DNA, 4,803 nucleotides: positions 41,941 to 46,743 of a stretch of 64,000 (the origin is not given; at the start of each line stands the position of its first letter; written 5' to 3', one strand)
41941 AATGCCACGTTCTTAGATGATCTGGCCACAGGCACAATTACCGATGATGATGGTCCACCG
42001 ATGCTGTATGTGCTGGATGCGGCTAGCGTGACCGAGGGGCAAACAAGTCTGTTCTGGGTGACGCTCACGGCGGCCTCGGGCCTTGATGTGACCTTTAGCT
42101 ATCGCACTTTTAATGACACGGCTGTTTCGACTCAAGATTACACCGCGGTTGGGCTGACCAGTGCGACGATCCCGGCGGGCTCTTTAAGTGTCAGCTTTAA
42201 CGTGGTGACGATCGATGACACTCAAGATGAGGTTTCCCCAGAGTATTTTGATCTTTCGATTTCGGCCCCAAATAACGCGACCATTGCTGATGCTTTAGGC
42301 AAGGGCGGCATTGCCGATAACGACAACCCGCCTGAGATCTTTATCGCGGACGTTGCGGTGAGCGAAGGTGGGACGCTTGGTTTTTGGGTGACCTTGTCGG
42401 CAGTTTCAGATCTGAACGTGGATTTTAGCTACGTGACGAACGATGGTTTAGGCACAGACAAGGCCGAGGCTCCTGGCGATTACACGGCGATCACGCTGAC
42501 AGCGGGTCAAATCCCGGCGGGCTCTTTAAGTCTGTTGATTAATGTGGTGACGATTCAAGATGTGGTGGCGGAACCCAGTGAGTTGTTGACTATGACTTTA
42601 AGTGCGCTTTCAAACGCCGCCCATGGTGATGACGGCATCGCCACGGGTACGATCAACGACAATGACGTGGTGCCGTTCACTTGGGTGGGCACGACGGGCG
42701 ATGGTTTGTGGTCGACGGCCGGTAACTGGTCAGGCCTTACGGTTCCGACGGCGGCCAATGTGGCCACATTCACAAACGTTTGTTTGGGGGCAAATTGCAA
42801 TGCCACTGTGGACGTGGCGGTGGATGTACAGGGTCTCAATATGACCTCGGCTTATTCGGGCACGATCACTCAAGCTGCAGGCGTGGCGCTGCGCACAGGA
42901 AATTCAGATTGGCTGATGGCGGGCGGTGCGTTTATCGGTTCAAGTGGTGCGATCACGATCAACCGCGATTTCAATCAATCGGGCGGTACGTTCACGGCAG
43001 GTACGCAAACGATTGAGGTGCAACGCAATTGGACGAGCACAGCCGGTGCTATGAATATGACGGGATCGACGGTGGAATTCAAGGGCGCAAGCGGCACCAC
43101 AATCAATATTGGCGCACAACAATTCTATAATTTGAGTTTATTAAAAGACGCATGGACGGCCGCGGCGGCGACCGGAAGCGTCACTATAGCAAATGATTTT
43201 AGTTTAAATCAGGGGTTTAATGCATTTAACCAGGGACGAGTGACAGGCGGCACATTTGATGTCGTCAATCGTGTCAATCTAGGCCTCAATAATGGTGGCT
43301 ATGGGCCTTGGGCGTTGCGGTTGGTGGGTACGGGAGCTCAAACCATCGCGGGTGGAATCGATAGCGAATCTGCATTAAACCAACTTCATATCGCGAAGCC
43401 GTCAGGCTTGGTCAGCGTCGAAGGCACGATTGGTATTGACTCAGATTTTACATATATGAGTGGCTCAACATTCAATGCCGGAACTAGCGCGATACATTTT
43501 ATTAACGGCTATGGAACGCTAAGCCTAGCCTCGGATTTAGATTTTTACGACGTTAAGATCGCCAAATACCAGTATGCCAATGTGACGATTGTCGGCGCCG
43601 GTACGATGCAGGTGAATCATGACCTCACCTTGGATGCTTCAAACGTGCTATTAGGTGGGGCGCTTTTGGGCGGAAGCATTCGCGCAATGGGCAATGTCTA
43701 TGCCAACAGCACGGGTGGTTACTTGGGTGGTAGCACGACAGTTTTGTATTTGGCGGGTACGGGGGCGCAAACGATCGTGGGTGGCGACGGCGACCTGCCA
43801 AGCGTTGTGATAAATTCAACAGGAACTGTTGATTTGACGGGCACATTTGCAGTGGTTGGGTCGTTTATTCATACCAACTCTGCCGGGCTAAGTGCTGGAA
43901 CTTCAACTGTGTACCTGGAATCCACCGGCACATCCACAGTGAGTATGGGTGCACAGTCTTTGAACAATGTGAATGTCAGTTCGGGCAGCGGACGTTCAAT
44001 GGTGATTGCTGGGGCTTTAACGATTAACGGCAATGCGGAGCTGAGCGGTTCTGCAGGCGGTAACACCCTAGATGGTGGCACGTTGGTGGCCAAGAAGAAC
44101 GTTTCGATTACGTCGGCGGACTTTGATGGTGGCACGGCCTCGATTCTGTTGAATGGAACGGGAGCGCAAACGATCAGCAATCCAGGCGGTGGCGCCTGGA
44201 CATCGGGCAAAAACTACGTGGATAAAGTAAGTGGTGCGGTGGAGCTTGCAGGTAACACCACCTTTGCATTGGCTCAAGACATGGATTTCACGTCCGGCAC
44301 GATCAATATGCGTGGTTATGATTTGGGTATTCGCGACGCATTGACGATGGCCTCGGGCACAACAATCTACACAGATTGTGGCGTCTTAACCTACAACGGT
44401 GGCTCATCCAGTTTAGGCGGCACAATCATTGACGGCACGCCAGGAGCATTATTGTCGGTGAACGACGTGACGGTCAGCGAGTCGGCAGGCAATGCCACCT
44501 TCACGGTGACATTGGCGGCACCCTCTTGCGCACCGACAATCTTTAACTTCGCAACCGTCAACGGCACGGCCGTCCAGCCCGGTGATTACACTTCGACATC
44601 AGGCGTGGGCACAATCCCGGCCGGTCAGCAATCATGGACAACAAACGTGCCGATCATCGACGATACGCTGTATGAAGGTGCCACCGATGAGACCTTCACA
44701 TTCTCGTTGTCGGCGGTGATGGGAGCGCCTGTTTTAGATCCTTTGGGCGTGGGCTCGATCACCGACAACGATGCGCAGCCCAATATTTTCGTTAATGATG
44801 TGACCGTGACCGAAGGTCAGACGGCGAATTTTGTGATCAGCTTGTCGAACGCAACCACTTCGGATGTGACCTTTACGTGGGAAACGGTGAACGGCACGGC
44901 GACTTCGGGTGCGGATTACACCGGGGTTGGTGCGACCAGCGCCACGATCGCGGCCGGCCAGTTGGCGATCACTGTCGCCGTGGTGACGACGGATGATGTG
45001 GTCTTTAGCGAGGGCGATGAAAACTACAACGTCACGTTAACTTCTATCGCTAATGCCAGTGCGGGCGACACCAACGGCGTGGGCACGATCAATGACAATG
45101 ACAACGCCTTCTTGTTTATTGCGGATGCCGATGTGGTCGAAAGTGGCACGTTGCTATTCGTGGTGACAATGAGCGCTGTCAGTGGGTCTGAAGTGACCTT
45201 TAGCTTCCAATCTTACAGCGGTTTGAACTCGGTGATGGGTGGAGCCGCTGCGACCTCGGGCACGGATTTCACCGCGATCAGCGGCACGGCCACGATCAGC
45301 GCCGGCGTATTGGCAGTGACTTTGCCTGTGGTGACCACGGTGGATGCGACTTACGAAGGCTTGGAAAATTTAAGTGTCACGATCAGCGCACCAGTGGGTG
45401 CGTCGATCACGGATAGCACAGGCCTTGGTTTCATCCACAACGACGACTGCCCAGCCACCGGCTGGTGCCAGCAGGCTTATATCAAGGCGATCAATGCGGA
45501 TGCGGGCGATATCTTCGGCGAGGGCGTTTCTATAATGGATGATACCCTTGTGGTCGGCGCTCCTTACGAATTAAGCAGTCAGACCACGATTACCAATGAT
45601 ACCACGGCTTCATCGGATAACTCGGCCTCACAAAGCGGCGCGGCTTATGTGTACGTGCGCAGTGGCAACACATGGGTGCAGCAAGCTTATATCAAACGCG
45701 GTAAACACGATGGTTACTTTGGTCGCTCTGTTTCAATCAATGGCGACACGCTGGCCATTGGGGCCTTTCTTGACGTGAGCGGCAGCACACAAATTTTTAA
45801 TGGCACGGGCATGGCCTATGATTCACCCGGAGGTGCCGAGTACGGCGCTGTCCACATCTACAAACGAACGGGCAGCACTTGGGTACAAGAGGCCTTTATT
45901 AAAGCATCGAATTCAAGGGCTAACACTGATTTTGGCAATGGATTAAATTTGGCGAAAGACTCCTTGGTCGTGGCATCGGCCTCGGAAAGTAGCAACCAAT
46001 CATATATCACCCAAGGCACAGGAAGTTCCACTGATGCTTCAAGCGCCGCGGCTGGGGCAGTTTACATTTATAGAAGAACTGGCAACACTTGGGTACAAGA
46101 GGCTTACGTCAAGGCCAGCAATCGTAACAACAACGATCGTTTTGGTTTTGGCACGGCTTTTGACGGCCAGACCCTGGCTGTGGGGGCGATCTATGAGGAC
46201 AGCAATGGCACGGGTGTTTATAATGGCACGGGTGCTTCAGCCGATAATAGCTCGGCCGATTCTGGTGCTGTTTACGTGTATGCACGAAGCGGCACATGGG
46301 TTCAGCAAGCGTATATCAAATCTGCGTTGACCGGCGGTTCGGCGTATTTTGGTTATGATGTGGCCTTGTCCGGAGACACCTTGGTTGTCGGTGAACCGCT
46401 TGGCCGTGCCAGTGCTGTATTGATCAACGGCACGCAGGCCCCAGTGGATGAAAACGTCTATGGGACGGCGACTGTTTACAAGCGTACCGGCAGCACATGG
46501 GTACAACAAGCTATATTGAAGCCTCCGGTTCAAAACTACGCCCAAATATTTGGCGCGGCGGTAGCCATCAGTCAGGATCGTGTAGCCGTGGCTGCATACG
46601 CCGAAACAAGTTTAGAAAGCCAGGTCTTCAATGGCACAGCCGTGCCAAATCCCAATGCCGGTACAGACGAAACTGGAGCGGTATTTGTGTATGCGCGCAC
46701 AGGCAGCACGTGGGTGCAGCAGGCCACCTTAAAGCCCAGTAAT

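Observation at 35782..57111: One 21.3-kb ORF encodes a ~7,100-aa modular lipoprotein with an unusual domain combination and no adjacent secretion genes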

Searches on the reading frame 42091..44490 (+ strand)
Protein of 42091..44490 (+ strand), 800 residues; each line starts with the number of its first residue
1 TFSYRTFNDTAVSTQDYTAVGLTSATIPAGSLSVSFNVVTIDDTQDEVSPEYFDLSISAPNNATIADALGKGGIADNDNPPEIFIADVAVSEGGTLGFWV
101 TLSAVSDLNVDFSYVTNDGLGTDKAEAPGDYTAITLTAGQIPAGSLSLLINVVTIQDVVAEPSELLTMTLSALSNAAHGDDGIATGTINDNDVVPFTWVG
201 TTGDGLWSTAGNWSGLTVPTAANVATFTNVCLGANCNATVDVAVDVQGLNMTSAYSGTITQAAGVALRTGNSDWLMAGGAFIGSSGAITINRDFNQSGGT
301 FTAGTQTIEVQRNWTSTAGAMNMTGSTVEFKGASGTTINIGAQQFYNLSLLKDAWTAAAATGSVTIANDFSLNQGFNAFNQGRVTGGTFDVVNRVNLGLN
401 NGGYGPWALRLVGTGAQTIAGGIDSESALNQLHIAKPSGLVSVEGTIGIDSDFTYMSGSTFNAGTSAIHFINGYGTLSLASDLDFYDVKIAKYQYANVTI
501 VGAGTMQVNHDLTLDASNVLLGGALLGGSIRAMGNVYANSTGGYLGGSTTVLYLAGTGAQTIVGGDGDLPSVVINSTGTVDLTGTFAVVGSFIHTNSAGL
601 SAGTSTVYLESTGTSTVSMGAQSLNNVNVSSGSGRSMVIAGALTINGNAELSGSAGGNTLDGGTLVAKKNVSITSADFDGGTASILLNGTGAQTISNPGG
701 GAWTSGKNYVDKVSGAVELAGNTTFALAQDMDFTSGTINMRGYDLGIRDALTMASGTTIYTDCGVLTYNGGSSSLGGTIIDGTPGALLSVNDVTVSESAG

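Call 7: search_protein_families(library=pfam, proteins=[window:42091-44490:+], max_evalue=0.01)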
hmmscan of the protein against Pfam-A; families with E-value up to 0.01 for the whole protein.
window:42091-44490:+ (800 aa): 1 family
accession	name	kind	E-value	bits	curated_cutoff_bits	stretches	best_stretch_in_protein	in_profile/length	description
PF03160.20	Calx-beta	-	8.5e-07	29.5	27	1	96-192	24-119/119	Calx-beta domain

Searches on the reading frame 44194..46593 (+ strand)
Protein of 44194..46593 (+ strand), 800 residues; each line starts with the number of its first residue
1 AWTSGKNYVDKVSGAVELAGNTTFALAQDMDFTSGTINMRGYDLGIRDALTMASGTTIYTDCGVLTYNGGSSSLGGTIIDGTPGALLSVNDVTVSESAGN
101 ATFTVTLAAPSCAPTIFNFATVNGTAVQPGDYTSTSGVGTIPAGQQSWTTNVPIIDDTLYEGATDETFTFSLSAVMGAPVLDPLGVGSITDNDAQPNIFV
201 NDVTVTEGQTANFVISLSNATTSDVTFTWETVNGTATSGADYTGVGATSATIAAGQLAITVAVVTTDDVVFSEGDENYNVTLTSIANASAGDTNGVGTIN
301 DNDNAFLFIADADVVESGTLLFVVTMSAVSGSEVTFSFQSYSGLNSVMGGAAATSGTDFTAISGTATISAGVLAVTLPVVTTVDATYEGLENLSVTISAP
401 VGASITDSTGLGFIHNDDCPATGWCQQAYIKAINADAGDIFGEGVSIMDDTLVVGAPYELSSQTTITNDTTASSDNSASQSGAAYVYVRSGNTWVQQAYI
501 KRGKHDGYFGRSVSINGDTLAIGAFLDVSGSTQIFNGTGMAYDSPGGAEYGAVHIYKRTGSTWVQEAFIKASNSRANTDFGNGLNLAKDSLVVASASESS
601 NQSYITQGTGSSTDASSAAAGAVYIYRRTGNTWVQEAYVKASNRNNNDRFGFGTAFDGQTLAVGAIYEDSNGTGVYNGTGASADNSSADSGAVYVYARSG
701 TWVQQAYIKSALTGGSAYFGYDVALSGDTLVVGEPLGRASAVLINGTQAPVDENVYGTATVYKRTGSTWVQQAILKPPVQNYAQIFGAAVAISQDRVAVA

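Call 7: search_protein_families(library=pfam, proteins=[window:44194-46593:+], max_evalue=0.01)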
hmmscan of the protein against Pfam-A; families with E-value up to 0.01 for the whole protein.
window:44194-46593:+ (800 aa): 2 families
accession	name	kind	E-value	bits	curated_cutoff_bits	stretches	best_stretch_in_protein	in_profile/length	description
PF14312.12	FG-GAP_2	-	1.1e-35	122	23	4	424-487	1-49/49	FG-GAP repeat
PF03160.20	Calx-beta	-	1.2e-24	87.1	27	3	89-174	12-96/119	Calx-beta domain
